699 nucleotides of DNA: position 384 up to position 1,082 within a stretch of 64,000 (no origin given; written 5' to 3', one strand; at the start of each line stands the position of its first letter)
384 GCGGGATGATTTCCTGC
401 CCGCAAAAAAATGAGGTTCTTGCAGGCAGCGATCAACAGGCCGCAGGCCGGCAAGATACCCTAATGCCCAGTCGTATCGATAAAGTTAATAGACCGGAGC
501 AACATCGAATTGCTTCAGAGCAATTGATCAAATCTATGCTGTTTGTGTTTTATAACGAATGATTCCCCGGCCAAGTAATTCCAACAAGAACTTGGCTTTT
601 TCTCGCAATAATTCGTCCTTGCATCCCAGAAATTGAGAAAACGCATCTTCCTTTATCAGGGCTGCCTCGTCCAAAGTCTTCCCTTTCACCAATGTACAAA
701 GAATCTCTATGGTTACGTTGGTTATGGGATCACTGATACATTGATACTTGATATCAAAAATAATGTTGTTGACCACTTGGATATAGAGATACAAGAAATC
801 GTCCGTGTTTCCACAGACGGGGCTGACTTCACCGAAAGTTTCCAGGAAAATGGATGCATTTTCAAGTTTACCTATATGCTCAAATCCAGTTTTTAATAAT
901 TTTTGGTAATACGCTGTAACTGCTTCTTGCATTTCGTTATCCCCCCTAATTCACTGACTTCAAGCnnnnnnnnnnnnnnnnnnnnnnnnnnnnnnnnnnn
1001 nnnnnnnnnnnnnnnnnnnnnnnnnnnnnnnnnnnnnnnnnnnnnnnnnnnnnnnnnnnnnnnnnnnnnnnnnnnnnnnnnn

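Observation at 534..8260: Arsenic island with an unusual sulfur-handling accessory set (SufS-like desulfurase, IscU-like protein, MoaD/ThiS-like beta-grasp protein)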

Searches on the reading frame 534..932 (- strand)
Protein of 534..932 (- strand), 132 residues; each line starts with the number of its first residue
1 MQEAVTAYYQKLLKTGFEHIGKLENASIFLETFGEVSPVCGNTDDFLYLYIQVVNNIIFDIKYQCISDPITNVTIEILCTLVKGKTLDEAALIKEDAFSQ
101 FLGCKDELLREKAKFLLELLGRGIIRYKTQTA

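Call 3: search_protein_families(library=pfam, proteins=[window:534-932:-], max_evalue=0.01)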
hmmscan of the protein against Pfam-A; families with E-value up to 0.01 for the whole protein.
window:534-932:- (132 aa): 1 family
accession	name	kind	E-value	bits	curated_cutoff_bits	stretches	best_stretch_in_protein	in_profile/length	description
PF01592.21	NifU_N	-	7.5e-06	26.6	22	1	19-129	15-122/127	NifU-like N terminal domain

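Call 7: search_protein_families(library=ncbifam, proteins=[window:534-932:-], max_evalue=0.01)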
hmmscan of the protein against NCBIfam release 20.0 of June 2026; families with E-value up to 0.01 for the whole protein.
window:534-932:- (132 aa): 4 families
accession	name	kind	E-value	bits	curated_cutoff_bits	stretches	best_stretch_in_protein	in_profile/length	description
TIGR03419.1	NifU_clost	equivalog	1e-06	29.2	187.9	1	21-102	16-91/121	Fe-S cluster assembly scaffold protein NifU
TIGR01994.1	SUF_scaf_2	equivalog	0.00014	21.9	92.5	1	19-101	18-93/137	Fe-S cluster assembly sulfur transfer protein SufU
TIGR01999.1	iscU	equivalog_domain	0.0036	17.4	192.4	1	37-100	32-93/124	Fe-S cluster assembly scaffold IscU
TIGR02000.1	NifU_proper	equivalog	0.0052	16.2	273.3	1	33-104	27-98/290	Fe-S cluster assembly protein NifU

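Call 62: search_solved_structures(query=window:534-932:-, max_evalue=1, show_alignments=1)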
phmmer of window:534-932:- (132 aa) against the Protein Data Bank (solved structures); distinct sequences matched with E-value up to 1: 23.
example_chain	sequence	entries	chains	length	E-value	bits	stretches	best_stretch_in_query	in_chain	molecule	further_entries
4eb5_C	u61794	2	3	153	1.6e-08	38.1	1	19-127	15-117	NifU protein (NifU-1)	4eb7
8ztq_A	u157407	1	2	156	0.00015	25.3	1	43-100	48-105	Nitrogen fixation protein NifU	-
7cnv_A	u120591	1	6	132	0.0041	20.6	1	18-96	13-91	Nitrogen-fixing NifU domain protein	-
7c8n_A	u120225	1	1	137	0.0043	20.6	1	18-96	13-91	Nitrogen-fixing NifU domain protein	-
7c8m_A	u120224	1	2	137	0.0043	20.6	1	18-96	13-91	Nitrogen-fixing NifU domain protein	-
1q48_A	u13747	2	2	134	0.012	19.1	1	19-102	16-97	NifU-like protein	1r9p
7c8o_A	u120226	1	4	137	0.024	18.1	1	18-96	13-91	Nitrogen-fixing NifU domain protein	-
9wcv_A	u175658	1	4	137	0.024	18.1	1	18-96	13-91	Nitrogen-fixing NifU domain protein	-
5t0v_a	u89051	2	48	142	0.037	17.5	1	20-102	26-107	Iron sulfur cluster assembly protein 1, mitochondrial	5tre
9vwk_A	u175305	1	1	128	0.16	15.4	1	35-100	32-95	Iron-sulfur cluster assembly scaffold protein IscU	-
3lvl_A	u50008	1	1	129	0.26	14.8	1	20-100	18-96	NifU-like protein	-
8tvt_D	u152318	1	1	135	0.29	14.6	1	17-100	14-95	Iron-sulfur cluster assembly enzyme ISCU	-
2l4x_A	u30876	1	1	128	0.29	14.6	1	35-100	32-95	Iron-sulfur cluster assembly scaffold protein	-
6w1d_D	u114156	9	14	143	0.34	14.4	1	17-100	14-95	Iron-sulfur cluster assembly enzyme ISCU, mitochondrial | Iron-sulfur cluster assembly enzyme ISCU | Isoform 1 of Iron-sulfur cluster assembly enzyme ISCU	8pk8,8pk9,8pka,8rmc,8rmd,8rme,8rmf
6uxe_D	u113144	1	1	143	0.35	14.4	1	17-99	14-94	Iron-sulfur cluster assembly enzyme ISCU, mitochondrial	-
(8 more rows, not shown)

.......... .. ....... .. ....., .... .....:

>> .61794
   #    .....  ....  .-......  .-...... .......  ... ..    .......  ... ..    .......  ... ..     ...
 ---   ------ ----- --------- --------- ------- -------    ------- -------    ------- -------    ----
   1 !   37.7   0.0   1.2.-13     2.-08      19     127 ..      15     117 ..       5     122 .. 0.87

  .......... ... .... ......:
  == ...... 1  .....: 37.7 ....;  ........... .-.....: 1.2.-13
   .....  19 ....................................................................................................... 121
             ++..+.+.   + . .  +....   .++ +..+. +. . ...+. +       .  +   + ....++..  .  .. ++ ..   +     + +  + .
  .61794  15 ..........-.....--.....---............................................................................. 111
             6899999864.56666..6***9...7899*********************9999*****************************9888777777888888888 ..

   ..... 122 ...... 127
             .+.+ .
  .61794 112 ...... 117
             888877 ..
